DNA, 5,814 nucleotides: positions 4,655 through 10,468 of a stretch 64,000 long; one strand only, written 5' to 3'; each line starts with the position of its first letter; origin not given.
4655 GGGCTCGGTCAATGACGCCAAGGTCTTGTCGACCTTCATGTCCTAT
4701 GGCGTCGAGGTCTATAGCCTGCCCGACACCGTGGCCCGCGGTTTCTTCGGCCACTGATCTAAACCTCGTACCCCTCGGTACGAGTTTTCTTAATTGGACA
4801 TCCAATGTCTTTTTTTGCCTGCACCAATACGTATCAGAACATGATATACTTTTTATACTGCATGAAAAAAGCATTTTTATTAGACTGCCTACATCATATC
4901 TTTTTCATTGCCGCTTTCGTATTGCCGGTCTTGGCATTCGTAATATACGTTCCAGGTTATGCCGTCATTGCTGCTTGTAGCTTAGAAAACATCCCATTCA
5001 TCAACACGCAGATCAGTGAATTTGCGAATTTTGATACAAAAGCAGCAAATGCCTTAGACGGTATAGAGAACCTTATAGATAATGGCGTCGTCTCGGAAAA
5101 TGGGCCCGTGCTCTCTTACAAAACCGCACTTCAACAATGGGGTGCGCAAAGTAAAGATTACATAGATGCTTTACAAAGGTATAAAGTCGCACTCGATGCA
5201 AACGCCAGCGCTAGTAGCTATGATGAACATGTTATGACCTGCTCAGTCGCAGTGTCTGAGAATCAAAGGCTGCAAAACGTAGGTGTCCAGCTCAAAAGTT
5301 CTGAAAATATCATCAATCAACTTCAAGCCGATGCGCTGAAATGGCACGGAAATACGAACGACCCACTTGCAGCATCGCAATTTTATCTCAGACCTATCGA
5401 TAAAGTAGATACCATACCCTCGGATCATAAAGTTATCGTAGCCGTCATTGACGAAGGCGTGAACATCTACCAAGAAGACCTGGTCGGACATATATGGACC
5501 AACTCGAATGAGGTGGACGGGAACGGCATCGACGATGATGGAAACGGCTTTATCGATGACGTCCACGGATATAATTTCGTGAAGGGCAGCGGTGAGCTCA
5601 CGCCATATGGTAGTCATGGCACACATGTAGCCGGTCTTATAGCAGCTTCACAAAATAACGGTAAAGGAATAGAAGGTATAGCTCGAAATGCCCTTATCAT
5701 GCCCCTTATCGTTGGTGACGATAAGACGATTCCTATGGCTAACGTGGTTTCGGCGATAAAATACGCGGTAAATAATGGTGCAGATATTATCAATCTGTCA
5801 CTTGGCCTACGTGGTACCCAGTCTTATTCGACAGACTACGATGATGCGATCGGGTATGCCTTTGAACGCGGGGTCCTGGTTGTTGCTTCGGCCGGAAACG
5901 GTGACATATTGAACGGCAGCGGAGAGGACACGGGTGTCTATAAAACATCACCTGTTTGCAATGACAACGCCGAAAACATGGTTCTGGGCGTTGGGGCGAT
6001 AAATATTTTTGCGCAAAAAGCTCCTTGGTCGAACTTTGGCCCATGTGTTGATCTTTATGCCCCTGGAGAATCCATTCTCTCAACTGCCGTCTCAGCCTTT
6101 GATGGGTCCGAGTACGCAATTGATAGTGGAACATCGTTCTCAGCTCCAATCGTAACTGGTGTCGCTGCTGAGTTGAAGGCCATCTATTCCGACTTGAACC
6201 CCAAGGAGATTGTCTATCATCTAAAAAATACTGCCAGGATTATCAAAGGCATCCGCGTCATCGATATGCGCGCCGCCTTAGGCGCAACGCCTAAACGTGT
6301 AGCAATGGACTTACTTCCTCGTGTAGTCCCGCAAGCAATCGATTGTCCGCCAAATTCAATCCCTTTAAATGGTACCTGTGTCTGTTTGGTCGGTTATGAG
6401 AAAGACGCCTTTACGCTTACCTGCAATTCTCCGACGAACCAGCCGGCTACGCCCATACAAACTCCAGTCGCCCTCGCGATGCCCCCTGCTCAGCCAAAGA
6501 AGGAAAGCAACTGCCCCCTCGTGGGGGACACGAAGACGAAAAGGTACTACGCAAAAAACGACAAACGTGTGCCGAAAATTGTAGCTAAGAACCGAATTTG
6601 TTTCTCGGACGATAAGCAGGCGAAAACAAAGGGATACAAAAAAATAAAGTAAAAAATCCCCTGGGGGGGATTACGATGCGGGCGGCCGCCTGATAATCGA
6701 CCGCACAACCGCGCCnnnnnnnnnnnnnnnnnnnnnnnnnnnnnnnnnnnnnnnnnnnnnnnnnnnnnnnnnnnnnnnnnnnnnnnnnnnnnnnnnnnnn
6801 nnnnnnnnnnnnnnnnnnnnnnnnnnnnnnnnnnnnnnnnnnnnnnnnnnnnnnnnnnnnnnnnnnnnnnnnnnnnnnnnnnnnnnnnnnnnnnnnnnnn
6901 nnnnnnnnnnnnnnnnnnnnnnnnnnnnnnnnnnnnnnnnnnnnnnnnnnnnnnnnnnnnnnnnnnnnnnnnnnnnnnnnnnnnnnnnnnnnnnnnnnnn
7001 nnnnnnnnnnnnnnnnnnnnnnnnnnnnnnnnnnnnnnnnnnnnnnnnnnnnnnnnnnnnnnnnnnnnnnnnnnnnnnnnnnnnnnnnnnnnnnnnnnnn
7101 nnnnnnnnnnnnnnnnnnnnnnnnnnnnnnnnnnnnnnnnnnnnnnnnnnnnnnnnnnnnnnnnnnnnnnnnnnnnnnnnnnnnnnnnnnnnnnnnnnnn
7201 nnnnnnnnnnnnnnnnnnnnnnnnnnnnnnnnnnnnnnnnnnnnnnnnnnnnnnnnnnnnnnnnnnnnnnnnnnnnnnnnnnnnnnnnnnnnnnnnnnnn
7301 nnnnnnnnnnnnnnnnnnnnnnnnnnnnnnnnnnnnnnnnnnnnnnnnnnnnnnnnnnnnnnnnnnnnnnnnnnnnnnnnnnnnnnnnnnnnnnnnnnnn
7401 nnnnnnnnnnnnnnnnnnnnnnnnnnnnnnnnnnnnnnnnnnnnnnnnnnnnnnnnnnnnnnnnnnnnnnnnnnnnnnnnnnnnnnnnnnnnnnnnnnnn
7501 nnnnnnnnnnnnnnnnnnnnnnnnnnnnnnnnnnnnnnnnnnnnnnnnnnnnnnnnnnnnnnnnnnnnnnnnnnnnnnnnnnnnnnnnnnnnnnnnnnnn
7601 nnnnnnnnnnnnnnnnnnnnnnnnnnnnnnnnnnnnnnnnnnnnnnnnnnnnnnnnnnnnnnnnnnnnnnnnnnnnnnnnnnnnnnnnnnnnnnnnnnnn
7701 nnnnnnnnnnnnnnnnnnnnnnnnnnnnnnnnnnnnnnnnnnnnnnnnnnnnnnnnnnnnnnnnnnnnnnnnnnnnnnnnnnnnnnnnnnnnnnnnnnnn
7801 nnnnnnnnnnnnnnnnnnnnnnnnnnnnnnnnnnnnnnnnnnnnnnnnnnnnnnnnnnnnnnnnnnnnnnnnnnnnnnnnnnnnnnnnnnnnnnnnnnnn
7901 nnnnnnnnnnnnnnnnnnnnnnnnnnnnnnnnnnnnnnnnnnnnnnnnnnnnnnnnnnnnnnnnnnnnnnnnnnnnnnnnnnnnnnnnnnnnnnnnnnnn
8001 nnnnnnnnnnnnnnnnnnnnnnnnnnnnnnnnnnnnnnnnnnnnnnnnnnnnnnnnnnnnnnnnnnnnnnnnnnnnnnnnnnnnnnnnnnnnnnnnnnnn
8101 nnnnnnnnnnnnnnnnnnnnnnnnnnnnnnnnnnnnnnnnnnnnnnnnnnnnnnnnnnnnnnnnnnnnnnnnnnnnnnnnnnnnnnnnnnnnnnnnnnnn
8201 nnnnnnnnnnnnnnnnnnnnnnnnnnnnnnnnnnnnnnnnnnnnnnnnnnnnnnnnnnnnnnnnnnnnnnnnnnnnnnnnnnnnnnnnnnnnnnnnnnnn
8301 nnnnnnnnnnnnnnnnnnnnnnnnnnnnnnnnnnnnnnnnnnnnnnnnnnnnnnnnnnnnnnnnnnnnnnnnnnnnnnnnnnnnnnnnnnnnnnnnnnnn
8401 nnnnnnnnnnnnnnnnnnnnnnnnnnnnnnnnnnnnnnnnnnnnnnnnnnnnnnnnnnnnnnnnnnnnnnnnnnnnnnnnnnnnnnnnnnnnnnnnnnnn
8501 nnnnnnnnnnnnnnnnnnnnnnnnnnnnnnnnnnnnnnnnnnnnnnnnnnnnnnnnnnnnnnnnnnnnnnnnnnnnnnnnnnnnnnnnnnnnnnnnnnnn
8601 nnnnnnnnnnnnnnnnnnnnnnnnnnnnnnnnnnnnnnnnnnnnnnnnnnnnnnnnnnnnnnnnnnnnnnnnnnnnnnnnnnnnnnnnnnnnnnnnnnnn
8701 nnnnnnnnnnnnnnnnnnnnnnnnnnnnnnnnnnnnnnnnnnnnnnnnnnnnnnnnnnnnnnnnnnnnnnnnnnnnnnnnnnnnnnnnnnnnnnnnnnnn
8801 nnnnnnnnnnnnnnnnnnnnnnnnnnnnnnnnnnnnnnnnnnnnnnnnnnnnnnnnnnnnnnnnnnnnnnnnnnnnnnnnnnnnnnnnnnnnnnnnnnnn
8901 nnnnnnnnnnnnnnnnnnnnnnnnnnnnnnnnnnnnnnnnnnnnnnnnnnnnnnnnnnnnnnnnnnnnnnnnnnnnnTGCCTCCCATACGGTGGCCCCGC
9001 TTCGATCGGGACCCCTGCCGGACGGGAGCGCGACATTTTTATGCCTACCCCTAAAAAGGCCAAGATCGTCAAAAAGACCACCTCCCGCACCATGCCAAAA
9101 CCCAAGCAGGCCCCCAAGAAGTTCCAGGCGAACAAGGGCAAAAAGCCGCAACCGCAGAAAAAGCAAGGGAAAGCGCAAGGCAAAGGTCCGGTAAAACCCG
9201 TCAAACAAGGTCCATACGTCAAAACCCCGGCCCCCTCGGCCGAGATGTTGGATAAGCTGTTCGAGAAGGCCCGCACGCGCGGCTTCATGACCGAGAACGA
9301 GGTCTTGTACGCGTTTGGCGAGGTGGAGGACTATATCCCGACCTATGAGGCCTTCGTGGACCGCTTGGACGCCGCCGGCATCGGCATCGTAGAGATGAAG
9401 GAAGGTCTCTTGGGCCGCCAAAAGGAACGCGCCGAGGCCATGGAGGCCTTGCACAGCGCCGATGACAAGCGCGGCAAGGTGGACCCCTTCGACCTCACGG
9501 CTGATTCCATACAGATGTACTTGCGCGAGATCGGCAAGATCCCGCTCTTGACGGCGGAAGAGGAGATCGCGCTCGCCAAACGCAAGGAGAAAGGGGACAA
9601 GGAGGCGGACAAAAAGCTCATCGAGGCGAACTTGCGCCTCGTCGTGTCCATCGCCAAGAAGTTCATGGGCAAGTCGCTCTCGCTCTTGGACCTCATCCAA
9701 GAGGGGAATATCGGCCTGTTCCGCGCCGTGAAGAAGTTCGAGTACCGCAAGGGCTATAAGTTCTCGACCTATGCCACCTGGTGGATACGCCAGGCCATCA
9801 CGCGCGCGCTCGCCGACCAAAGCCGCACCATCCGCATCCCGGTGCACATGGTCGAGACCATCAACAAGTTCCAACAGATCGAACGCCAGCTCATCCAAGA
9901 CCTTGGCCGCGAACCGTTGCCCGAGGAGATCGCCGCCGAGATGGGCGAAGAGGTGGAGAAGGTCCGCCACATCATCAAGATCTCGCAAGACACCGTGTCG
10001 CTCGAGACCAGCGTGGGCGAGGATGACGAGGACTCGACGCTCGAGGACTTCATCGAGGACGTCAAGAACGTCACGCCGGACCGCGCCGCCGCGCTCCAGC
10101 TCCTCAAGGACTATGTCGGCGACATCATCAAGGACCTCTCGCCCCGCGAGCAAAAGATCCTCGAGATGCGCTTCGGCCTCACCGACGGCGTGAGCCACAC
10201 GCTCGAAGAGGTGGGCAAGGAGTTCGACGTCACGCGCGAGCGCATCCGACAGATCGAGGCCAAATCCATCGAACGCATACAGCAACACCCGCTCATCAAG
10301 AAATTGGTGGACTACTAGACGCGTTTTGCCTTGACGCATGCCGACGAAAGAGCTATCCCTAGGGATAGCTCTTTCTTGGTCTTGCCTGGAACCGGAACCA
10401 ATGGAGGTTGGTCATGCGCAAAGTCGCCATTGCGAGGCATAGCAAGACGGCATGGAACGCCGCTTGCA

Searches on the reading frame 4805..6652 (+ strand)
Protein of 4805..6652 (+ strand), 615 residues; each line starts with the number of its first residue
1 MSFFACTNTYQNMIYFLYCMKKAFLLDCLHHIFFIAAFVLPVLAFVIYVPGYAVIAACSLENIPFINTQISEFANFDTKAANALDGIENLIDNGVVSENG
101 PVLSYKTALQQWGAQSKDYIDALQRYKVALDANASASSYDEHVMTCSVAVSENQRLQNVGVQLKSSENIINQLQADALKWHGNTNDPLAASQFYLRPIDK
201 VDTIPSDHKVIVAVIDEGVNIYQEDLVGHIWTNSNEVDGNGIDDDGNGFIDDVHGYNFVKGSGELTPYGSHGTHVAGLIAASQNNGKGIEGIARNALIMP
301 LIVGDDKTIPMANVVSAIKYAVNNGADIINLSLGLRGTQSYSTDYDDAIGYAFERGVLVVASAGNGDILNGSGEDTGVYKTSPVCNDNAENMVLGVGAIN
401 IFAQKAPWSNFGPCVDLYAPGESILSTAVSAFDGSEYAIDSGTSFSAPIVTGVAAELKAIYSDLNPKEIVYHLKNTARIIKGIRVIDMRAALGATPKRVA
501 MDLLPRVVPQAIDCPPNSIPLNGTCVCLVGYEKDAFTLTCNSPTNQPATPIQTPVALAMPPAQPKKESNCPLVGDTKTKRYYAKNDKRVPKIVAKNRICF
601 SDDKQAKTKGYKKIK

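Call 56: search_protein_families(library=ncbifam, proteins=[window:4805-6652:+], max_evalue=0.00001)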
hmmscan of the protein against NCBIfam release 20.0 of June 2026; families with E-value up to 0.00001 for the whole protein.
window:4805-6652:+ (615 aa): 7 families
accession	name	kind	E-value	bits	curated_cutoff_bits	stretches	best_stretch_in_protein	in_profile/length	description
TIGR03921.1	T7SS_mycosin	equivalog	1.2e-41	143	278.75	1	251-497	32-292/353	type VII secretion-associated serine protease mycosin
TIGR03895.1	protease_PatA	subfamily_domain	8e-19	67.8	421.05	1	271-460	1-179/606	PatA/PatG family cyanobactin maturation protease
NF033595.1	denti_PrtP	equivalog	2.4e-18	66.1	300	1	329-482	342-483/606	dentilisin complex serine proteinase subunit PrtP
NF049966.1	QH_SP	equivalog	5.4e-11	42.3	165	1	293-364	54-123/219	subtilisin-like serine protease QhpE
NF040553.1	SGO_0316_fam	subfamily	8.6e-07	27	1400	1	270-367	359-465/1486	SGO_0316/SGO_0317 family LPXTG-anchored serine peptidase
NF051851.1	AtpSerPepEprS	equivalog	9e-07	27.3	1700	0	347-482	215-342/988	autotransporter serine peptidase EprS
NF042956.1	IteS_antiphage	equivalog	6.7e-06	24.6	900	0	270-365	292-393/747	S8 family anti-phage peptidase IteS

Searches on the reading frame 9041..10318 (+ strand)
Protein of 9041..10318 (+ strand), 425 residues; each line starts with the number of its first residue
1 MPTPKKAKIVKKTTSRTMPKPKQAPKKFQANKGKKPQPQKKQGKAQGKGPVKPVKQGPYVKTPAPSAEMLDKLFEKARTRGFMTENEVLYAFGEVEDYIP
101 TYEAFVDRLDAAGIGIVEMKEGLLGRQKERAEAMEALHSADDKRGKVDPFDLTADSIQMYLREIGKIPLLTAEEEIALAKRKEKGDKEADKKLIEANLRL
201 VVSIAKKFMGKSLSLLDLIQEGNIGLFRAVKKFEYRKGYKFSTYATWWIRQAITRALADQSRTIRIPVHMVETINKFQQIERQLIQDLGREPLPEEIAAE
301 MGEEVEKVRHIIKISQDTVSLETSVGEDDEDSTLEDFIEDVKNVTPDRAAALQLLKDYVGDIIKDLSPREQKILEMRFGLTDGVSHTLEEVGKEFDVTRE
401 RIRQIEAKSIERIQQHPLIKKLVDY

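Call 56: search_protein_families(library=ncbifam, proteins=[window:9041-10318:+], max_evalue=0.00001)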
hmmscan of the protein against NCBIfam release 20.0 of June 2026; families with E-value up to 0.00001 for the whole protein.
window:9041-10318:+ (425 aa): 47 families (the best 25 are shown)
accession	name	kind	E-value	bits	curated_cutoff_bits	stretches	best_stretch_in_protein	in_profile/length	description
NF004208.0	PRK05658.1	equivalog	1.7e-133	446.8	555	2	187-417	391-619/631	RNA polymerase sigma factor RpoD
NF006666.0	PRK09210.1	equivalog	2.7e-130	435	572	1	67-425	13-368/370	RNA polymerase sigma factor RpoD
NF004561.0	PRK05901.1-3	equivalog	1.5e-108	364.3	582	2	187-417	298-526/537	RNA polymerase sigma factor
TIGR02393.1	RpoD_Cterm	equivalog_domain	3.1e-103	344.5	354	1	189-425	1-236/238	RNA polymerase sigma factor RpoD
NF004560.0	PRK05901.1-1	equivalog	4e-102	342.9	711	2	187-417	277-505/516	RNA polymerase sigma factor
NF005643.0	PRK07406.1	equivalog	2.4e-100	336.4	500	2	186-417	158-386/397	RNA polymerase sigma factor RpoD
NF004562.0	PRK05901.1-4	equivalog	2.6e-99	333.2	779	2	187-421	315-547/571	RNA polymerase sigma factor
NF005920.0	PRK07921.1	subfamily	1.9e-97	326.2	464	1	187-425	89-326/328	RNA polymerase sigma factor SigB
NF041931.2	MzaA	equivalog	2e-97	327.8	800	1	187-425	474-713/726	MZA anti-phage system associated sigma-70 family RNA polymerase sigma factor MzaA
TIGR02997.1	Sig70-cyanoRpoD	subfamily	2.2e-95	319.3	384.5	1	186-413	72-297/298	RNA polymerase sigma factor, RpoD/SigA family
TIGR02394.1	rpoS_proteo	equivalog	4.1e-91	305.4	378.7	1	151-415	9-272/285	RNA polymerase sigma factor RpoS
NF004207.0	PRK05657.1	equivalog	4.4e-89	299.1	394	1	130-416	31-316/329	RNA polymerase sigma factor RpoS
NF004565.0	PRK05901.2-3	equivalog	6e-86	289.2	484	1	151-418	212-490/501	RNA polymerase sigma factor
NF005785.0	PRK07598.1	equivalog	1.3e-83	281.2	554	1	184-423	171-408/415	RNA polymerase sigma factor SigC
NF004566.0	PRK05901.2-4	equivalog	9.3e-82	275.6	531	1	72-417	65-433/448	RNA polymerase sigma factor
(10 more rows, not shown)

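Call 58: find_homologous_proteins(query=window:9041-10318:+, max_evalue=1e-50)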
Query window:9041-10318:+ (425 aa): 8000 proteins with E <= 1e-50 among 8000 candidates; the best 120 are listed.
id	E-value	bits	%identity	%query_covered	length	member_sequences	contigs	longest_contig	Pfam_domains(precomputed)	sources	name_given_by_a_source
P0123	1.5e-271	918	100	100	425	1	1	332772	PF04545.23,PF00140.26,PF04542.21,PF04539.23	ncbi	-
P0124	3.2e-242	822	91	100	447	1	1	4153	PF04545.23,PF00140.26,PF04542.21,PF04539.23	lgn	-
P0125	2.1e-224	763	91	92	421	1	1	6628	PF04545.23,PF00140.26,PF04542.21,PF04539.23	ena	-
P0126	3.6e-223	759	89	87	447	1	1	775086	PF04545.23,PF00140.26,PF03979.20,PF04542.21,PF04539.23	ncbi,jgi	-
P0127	8.1e-223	758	84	97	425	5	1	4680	PF04545.23,PF00140.26,PF04542.21,PF04539.23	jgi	-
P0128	1.5e-221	754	86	94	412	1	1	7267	PF04545.23,PF00140.26,PF03979.20,PF04542.21,PF04539.23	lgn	-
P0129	2.0e-221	753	86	96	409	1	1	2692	PF04545.23,PF00140.26,PF04542.21,PF04539.23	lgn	-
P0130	2.8e-221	753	83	100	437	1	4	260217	PF04545.23,PF00140.26,PF03979.20,PF04542.21,PF04539.23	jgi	jgi:RNA polymerase primary sigma factor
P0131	3.0e-221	753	88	91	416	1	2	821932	PF04545.23,PF00140.26,PF04542.21,PF04539.23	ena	-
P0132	4.1e-221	752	83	100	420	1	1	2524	PF04545.23,PF00140.26,PF03979.20,PF04542.21,PF04539.23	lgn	-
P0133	5.2e-221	752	86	93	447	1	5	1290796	PF04545.23,PF00140.26,PF03979.20,PF04542.21,PF04539.23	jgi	jgi:RNA polymerase primary sigma factor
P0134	7.7e-221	751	87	92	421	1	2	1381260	PF04545.23,PF00140.26,PF03979.20,PF04542.21,PF04539.23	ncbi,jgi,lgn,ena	ncbi:MAG: sigma-70 family RNA polymerase sigma factor [Patescibacteria group bacterium]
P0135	9.1e-220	748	86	96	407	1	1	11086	PF04545.23,PF00140.26,PF04542.21,PF04539.23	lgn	-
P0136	9.6e-220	748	84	98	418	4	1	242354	PF04545.23,PF00140.26,PF03979.20,PF04542.21,PF04539.23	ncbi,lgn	ncbi:MAG: sigma-70 family RNA polymerase sigma factor [Patescibacteria group bacterium]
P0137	9.7e-220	748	88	92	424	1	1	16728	PF04545.23,PF00140.26,PF03979.20,PF04542.21,PF04539.23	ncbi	ncbi:MAG: sigma-70 family RNA polymerase sigma factor [Patescibacteria group bacterium]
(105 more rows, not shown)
